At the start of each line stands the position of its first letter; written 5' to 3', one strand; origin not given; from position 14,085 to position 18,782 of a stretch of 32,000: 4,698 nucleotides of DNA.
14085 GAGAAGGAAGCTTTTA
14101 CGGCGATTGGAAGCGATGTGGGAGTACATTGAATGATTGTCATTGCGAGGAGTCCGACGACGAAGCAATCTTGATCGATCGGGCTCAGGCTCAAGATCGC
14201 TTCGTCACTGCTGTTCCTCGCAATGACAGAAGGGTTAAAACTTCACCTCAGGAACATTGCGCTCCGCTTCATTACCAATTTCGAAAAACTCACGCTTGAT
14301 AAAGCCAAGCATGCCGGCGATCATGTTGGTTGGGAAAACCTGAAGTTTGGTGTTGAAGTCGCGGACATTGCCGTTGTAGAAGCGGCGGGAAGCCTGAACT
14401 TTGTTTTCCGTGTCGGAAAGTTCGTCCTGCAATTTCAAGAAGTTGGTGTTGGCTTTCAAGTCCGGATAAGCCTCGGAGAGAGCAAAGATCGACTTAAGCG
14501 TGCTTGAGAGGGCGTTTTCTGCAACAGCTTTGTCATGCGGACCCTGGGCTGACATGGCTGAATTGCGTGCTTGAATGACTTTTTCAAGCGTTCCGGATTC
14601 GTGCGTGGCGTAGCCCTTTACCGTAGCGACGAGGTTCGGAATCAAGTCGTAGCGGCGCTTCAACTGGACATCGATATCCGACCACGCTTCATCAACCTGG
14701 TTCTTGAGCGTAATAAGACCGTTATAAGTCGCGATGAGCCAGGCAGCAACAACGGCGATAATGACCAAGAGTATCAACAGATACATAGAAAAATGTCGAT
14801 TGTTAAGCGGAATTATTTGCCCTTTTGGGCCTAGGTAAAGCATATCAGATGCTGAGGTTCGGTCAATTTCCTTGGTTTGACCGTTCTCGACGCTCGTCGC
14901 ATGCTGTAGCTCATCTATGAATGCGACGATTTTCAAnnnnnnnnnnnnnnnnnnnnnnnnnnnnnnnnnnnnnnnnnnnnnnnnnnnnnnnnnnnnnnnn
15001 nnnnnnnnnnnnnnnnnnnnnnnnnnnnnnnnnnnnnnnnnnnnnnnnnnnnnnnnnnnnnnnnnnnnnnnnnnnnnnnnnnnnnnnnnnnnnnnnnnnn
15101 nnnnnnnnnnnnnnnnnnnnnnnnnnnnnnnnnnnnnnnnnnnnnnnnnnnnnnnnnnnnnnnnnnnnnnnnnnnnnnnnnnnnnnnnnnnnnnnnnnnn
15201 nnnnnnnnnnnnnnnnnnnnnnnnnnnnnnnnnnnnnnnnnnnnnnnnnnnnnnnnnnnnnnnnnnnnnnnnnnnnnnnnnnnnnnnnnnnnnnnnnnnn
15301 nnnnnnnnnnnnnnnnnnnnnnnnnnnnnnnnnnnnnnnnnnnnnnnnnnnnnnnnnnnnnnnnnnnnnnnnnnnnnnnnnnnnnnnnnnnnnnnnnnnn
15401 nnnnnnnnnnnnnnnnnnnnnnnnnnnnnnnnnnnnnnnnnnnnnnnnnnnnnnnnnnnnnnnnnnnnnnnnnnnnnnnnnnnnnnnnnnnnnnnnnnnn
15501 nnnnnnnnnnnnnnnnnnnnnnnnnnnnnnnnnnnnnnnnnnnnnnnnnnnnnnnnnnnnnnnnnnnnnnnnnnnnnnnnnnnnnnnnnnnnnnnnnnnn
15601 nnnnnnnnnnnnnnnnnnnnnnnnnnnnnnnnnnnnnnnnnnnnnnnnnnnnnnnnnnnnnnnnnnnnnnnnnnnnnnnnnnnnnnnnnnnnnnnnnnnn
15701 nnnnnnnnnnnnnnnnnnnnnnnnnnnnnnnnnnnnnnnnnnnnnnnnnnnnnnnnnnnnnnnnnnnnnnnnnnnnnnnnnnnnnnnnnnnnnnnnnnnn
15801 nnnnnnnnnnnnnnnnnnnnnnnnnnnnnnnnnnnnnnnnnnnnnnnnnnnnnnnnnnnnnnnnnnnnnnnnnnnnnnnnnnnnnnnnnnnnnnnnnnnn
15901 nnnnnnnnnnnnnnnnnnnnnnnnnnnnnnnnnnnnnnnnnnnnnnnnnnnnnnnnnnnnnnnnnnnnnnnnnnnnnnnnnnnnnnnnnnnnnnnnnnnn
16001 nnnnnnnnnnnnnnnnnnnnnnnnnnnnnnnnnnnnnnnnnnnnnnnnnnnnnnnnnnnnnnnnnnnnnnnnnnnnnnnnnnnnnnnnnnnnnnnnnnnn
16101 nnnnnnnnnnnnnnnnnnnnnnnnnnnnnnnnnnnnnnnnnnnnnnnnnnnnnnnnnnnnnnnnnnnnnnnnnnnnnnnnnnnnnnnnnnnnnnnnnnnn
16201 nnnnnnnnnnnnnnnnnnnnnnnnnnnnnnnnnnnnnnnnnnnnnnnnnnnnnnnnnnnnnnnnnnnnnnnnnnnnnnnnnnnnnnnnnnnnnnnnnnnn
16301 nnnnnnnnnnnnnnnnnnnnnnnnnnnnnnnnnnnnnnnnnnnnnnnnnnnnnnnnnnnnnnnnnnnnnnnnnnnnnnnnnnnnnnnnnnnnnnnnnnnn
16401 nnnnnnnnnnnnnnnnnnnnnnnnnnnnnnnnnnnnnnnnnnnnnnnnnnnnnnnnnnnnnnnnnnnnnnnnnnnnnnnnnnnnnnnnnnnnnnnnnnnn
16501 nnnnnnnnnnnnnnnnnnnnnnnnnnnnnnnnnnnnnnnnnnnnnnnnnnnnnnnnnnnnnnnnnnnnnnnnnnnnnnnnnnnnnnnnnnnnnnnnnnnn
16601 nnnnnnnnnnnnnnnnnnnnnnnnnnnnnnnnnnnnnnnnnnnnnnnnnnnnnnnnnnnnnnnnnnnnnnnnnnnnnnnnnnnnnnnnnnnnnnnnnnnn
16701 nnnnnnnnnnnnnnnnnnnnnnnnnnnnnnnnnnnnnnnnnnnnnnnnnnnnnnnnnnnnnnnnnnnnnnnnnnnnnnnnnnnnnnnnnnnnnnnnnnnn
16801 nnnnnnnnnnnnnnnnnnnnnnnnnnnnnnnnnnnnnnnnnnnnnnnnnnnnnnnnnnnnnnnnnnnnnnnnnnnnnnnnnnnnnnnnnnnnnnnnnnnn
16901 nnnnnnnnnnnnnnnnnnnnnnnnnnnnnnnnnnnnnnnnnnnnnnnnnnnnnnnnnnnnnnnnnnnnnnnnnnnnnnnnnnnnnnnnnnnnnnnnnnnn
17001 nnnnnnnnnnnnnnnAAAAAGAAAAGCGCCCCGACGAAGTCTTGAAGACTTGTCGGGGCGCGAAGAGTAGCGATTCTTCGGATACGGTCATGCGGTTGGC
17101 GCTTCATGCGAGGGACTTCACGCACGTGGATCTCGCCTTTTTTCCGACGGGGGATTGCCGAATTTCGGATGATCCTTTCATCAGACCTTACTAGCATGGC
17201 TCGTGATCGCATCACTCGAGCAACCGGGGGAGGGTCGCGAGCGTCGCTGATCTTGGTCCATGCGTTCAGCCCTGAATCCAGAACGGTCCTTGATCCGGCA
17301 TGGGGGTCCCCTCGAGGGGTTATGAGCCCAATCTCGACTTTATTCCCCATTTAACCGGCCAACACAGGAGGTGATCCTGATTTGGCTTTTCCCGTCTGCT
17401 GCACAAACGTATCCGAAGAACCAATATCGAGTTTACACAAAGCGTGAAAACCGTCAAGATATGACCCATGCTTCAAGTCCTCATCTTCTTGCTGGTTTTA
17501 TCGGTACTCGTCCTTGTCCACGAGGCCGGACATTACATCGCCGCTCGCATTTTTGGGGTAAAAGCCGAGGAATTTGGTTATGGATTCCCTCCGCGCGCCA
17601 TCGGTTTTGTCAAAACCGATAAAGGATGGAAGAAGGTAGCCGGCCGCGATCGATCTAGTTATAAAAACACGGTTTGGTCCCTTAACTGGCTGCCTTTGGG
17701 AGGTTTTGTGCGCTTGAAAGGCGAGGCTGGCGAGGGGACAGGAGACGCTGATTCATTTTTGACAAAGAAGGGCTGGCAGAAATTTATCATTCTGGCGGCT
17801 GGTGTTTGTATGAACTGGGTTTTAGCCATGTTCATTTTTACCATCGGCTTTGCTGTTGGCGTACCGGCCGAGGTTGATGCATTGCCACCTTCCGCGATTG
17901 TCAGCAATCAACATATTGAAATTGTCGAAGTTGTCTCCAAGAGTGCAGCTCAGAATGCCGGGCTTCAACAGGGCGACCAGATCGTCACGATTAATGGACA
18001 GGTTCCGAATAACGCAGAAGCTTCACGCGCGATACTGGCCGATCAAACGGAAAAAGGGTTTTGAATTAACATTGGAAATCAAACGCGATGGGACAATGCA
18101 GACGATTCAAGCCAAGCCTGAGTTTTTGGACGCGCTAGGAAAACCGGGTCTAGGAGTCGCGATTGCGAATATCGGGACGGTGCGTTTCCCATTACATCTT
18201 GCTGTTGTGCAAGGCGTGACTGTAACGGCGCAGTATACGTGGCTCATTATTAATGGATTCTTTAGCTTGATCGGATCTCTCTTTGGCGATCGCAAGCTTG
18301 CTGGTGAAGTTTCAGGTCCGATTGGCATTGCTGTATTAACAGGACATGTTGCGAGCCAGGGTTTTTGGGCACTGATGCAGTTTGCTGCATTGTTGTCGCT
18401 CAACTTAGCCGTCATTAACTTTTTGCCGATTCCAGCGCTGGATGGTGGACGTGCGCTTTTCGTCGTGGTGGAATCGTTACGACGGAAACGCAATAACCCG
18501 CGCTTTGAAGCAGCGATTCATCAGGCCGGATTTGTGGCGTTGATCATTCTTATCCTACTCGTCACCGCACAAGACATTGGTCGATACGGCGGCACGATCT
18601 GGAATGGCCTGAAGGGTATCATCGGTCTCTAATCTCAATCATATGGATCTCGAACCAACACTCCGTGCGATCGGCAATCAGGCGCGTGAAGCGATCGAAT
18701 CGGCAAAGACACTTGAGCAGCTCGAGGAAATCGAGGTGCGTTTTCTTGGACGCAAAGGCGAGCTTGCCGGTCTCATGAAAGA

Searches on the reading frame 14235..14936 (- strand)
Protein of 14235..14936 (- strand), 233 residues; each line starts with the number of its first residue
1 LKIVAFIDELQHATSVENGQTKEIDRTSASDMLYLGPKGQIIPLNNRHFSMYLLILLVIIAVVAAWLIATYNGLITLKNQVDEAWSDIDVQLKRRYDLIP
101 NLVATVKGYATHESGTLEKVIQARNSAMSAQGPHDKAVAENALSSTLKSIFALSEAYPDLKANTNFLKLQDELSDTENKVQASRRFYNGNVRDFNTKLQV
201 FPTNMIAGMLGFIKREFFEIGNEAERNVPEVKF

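Call 7: search_protein_families(library=pfam, proteins=[window:14235-14936:-], max_evalue=0.001)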
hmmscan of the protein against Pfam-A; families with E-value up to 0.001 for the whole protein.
window:14235-14936:- (233 aa): 1 family
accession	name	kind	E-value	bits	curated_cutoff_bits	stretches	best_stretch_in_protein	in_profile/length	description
PF04011.17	LemA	-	2.2e-62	209.7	26.2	1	84-233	1-149/149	LemA family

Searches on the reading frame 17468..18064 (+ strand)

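Call 7: search_protein_families(library=pfam, proteins=[window:17468-18064:+], max_evalue=0.001)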
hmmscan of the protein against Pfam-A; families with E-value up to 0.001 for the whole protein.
window:17468-18064:+ (198 aa): 4 families
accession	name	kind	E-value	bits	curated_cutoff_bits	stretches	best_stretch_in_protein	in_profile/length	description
PF02163.28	Peptidase_M50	-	1.2e-24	87.3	27.2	2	65-150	44-106/221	Peptidase family M50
PF00595.29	PDZ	-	8.9e-08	32.8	23.2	1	137-190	23-67/81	PDZ domain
PF17820.7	PDZ_6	-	1.5e-06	28.3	27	1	152-181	2-31/54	PDZ domain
PF13180.12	PDZ_2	-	0.00018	22.1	27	1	148-182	12-46/80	PDZ domain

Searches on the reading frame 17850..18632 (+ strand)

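Call 7: search_protein_families(library=pfam, proteins=[window:17850-18632:+], max_evalue=0.001)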
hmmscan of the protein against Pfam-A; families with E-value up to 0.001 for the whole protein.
window:17850-18632:+ (260 aa): 1 family
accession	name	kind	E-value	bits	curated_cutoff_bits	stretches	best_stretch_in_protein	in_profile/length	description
PF02163.28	Peptidase_M50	-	8.2e-24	84.6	27.2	1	118-234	107-221/221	Peptidase family M50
